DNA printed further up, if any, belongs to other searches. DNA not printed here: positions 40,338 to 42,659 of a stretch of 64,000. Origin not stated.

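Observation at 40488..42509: AT-rich gene encoding an unusual fusion: nucleoside 2-deoxyribosyltransferase-like (SLOG-fold) domain + trans-polyprenyl diphosphate synthase-like domain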

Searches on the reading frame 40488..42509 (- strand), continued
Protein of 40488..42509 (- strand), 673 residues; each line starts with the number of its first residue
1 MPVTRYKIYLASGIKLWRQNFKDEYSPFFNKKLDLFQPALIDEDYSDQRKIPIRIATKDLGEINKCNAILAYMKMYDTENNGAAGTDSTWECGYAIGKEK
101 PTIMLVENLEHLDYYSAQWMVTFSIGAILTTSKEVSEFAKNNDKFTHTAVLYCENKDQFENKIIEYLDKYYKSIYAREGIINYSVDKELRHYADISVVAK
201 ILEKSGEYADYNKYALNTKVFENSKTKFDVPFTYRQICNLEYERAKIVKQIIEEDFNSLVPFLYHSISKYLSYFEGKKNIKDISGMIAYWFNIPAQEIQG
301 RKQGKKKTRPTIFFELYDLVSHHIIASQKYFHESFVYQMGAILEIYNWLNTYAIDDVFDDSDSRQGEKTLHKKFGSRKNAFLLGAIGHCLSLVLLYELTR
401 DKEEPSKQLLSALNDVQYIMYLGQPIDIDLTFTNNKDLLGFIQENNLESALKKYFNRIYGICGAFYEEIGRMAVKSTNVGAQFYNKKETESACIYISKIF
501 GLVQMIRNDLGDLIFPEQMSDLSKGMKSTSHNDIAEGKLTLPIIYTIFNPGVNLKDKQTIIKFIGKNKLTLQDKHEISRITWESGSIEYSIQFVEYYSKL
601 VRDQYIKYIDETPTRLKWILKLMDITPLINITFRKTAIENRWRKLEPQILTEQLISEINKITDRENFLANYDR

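Call 18: search_protein_families(library=pfam, proteins=[P0054, P0058, P0059, P0060, P0061, P0064, P0065, P0066, P0063, P0067], max_evalue=0.1)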
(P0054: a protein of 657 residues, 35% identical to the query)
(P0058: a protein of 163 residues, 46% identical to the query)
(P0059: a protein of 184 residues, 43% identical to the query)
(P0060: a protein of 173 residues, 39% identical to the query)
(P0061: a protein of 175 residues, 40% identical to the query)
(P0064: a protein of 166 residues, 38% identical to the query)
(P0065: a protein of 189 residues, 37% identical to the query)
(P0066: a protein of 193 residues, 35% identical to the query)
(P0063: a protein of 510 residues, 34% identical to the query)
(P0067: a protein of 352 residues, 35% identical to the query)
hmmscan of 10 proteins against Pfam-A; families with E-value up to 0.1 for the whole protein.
P0054 (657 aa): 3 families
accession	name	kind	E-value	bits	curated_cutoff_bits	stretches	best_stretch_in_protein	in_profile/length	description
PF00348.22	polyprenyl_synt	-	1.1e-14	54.8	27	1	300-544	14-235/251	Polyprenyl synthetase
PF05014.21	Nuc_deoxyrib_tr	-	1.9e-07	31.6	28.8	1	44-121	30-103/117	Nucleoside 2-deoxyribosyltransferase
PF15891.11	Nuc_deoxyri_tr2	-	0.00018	22.2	30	1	15-117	1-104/105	Nucleoside 2-deoxyribosyltransferase like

P0058 (163 aa): 1 family
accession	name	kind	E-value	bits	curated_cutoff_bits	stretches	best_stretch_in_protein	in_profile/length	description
PF05014.21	Nuc_deoxyrib_tr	-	1.6e-05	25.4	28.8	1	49-126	30-103/117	Nucleoside 2-deoxyribosyltransferase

P0059 (184 aa): 2 families
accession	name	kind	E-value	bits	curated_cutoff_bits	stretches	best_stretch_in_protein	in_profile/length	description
PF05014.21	Nuc_deoxyrib_tr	-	2.2e-11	44.4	28.8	1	9-117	1-102/117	Nucleoside 2-deoxyribosyltransferase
PF15891.11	Nuc_deoxyri_tr2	-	7.6e-09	36.3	30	1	7-113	2-103/105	Nucleoside 2-deoxyribosyltransferase like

P0060 (173 aa): 2 families
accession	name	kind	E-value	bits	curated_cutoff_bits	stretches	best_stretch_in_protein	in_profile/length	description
PF15891.11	Nuc_deoxyri_tr2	-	2e-08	34.9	30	1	2-106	1-104/105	Nucleoside 2-deoxyribosyltransferase like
PF05014.21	Nuc_deoxyrib_tr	-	6.5e-08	33.2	28.8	1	5-110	1-103/117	Nucleoside 2-deoxyribosyltransferase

P0061 (175 aa): 2 families
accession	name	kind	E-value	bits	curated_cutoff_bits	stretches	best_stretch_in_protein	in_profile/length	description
PF15891.11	Nuc_deoxyri_tr2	-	3.5e-08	34.2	30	1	3-106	2-104/105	Nucleoside 2-deoxyribosyltransferase like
PF05014.21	Nuc_deoxyrib_tr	-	3.6e-08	34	28.8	1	5-110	1-103/117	Nucleoside 2-deoxyribosyltransferase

P0064 (166 aa): 2 families
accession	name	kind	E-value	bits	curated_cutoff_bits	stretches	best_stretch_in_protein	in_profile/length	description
PF05014.21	Nuc_deoxyrib_tr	-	1.3e-05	25.7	28.8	1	28-108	28-103/117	Nucleoside 2-deoxyribosyltransferase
PF15891.11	Nuc_deoxyri_tr2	-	0.06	14.1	30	0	2-104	2-104/105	Nucleoside 2-deoxyribosyltransferase like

P0065 (189 aa): 2 families
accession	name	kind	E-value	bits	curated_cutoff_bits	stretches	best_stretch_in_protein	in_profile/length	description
PF05014.21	Nuc_deoxyrib_tr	-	1.9e-07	31.6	28.8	1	28-114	22-103/117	Nucleoside 2-deoxyribosyltransferase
PF15891.11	Nuc_deoxyri_tr2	-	0.00024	21.8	30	1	8-110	2-104/105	Nucleoside 2-deoxyribosyltransferase like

P0066 (193 aa): 2 families
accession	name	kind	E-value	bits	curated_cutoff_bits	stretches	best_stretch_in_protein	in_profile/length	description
PF05014.21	Nuc_deoxyrib_tr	-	3e-06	27.8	28.8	1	20-131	1-103/117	Nucleoside 2-deoxyribosyltransferase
PF15891.11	Nuc_deoxyri_tr2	-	0.00019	22.1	30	1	17-125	1-102/105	Nucleoside 2-deoxyribosyltransferase like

P0063 (510 aa): 2 families
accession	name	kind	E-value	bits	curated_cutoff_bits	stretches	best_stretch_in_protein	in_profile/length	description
PF00348.22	polyprenyl_synt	-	7.8e-23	81.4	27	1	175-416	19-223/251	Polyprenyl synthetase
PF05383.23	La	-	0.077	13.3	37.1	0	6-28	3-25/59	La domain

P0067 (352 aa): 1 family
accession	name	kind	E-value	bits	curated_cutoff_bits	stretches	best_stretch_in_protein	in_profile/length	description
PF00348.22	polyprenyl_synt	-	2.7e-40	138.6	27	1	55-295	19-247/251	Polyprenyl synthetase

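Call 20: predict_structure(alignment_id=A1)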
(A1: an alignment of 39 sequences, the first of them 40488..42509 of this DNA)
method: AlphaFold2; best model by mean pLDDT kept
length: 673 residues; sequences in the alignment: 39
mean_pLDDT: 87.4   pTM: 0.87
mean pLDDT of the five models: 87.4, 86.8, 86.7, 85.4, 83.6
residues with pLDDT >= 90: 401; 70-90: 203; 50-70: 50; < 50: 19
segments of 3 or more residues with pLDDT < 50: 40-44, 520-530
pLDDT, mean of each block of 10 residues (from residue 1): 77 81 91 79 51 65 89 75 64 83 92 76 75 91 76 96 91 81 95 96 95 91 90 96 97 97 97 92 97 89 86 93 83 94 98 94 89 97 98 98 97 98 94 92 96 96 96 95 92 95 89 59 42 81 95 95 87 89 92 92 87 80 70 84 90 94 92 63
secondary structure, 60 per line:
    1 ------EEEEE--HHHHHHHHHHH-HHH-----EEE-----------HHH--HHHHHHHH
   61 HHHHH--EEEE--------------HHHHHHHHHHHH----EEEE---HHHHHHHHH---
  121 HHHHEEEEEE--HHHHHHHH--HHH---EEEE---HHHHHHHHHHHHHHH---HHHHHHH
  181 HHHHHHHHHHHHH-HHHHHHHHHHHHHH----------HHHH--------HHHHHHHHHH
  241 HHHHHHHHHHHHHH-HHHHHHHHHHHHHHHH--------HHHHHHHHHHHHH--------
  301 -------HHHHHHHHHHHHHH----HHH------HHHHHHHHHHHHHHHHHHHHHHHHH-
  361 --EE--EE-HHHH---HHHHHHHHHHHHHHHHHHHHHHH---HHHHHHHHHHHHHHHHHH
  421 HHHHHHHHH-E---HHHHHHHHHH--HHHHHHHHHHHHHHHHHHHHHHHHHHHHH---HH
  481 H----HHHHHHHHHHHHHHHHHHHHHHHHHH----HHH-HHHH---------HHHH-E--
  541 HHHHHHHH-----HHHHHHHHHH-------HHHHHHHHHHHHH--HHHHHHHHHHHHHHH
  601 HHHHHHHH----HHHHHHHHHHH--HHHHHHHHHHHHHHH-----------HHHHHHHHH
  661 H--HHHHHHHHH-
elements in order: E7-11 H14-24 E34-36 H53-65 E68-71 H86-97 E102-105 H109-117 H121-124 E125-130 H133-140 E149-152 H156-170 H174-193 H195-208 H219-222 H231-254 H256-271 H280-292 H308-321 H335-359 H370-373 H377-399 H403-429 H435-444 H447-475 H486-511 H520-523 H533-536 H541-548 H554-563 H571-583 H586-608 H613-623 H626-640 H652-661 H664-672

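Call 22: fold_search(model_id=the predicted structure, library=pdb)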
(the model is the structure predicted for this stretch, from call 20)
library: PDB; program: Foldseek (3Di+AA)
matches with E <= 10: 799; with E <= 0.001: 192
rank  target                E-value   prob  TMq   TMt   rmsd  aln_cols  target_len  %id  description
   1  1wy0                  5.1e-07  1.00  0.37  0.71   9.3       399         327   17  Crystal structure of geranylgeranyl pyrophosphate synthetase from Pyrococcus horikoshii Ot3 (released 2006-02-14)
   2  4jyx_A                5.4e-07  1.00  0.37  0.75   9.4       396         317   16  Crystal structure of polyprenyl synthase PATL_3739 (TARGET EFI-509195) FROM PSEUDOALTEROMONAS ATLANTICA, COMPLEX WITH  (released 2013-04-10)
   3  4jyx_H                1.1e-06  1.00  0.38  0.77   8.6       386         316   16  Crystal structure of polyprenyl synthase PATL_3739 (TARGET EFI-509195) FROM PSEUDOALTEROMONAS ATLANTICA, COMPLEX WITH  (released 2013-04-10)
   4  9a4c_B                1.2e-06  1.00  0.35  0.64  17.3       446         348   17  Integrative model of ACP-HEPS2 by crosslinking MS and deep learning (released 2024-09-18)
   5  4jyx_B                1.7e-06  1.00  0.36  0.73   9.0       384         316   16  Crystal structure of polyprenyl synthase PATL_3739 (TARGET EFI-509195) FROM PSEUDOALTEROMONAS ATLANTICA, COMPLEX WITH  (released 2013-04-10)
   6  3oyr_B                3.0e-06  1.00  0.36  0.69  11.5       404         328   13  Crystal structure of polyprenyl synthase from Caulobacter crescentus CB15 complexed with calcium and isoprenyl diphosp (released 2010-10-13)
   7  9jsc_A                3.4e-06  1.00  0.35  0.67   9.5       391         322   15  Crystal structure of OsSPS3 complexed with YH24532 (released 2026-04-08)
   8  8f8k                  3.6e-06  1.00  0.39  0.69   6.4       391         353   13  The structure of Rv2173 from M. tuberculosis with IPP bound (released 2023-11-29)
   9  2e90_B                4.5e-06  1.00  0.35  0.71   4.0       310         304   18  S. cerevisiae geranylgeranyl pyrophosphate synthase in complex with magnesium, pyrophosphate and FPP (released 2007-06-12)
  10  4gp2_A                4.5e-06  1.00  0.37  0.68  10.4       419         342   15  Crystal structure of ISOPRENOID SYNTHASE A3MSH1 (TARGET EFI-501992) from pyrobaculum calidifontis complexed with DMAPP (released 2012-10-10)
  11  9jr6_A                4.9e-06  1.00  0.37  0.72   9.1       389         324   14  Complex structure of OsSPS3 with Aclonifen (released 2025-12-17)
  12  5ero_C                5.5e-06  1.00  0.36  0.76   4.3       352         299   14  Crystal structure of elongation domain of Phomopsis amygdali fusicoccadiene synthase complexed with cobalt ions and pa (released 2016-01-20)
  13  4gp1                  6.0e-06  1.00  0.38  0.72   8.2       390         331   15  Crystal structure of ISOPRENOID SYNTHASE A3MSH1 (TARGET EFI-501992) from pyrobaculum calidifontis complexed with DMAPP (released 2012-08-29)
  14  2e8x_B                6.0e-06  1.00  0.35  0.68   4.6       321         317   18  S. cerevisiae geranylgeranyl pyrophosphate synthase in complex with magnesium and GPP (released 2007-06-12)
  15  3wjk_A                6.2e-06  1.00  0.36  0.74   9.0       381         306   16  Crystal structure of Octaprenyl Pyrophosphate synthase from Escherichia coli (released 2014-06-18)
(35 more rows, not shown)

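Call 35: search_protein_families(library=padloc, proteins=[window:40488-42509:-], max_evalue=0.01)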
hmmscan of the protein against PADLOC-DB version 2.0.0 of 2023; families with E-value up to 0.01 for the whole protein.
window:40488-42509:- (673 aa): 0 families

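Call 36: search_protein_families(library=phrogs, proteins=[window:40488-42509:-], max_evalue=0.01)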
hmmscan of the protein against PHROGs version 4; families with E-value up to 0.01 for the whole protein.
window:40488-42509:- (673 aa): 1 family
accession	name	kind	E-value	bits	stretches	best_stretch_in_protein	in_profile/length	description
phrog_7995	-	DNA, RNA and nucleotide metabolism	1e-05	26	1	44-142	75-167/336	nucleoside deoxyribosyltransferase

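Call 44: find_encoding_contigs(protein=P0066, flank=6000, max_places=1)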
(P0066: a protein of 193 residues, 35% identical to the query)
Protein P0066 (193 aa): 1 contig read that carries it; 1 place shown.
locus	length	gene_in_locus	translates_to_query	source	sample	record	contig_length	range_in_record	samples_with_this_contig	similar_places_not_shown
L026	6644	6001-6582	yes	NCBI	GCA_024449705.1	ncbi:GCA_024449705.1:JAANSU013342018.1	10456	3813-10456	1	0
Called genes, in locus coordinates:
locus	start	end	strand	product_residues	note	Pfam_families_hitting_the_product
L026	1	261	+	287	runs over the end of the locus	PF21790:OGG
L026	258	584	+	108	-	-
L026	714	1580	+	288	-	-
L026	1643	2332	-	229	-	-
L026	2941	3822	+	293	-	PF04055:Radical_SAM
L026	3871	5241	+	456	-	PF01966:HD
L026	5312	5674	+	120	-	PF24963:DUF7768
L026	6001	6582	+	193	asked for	-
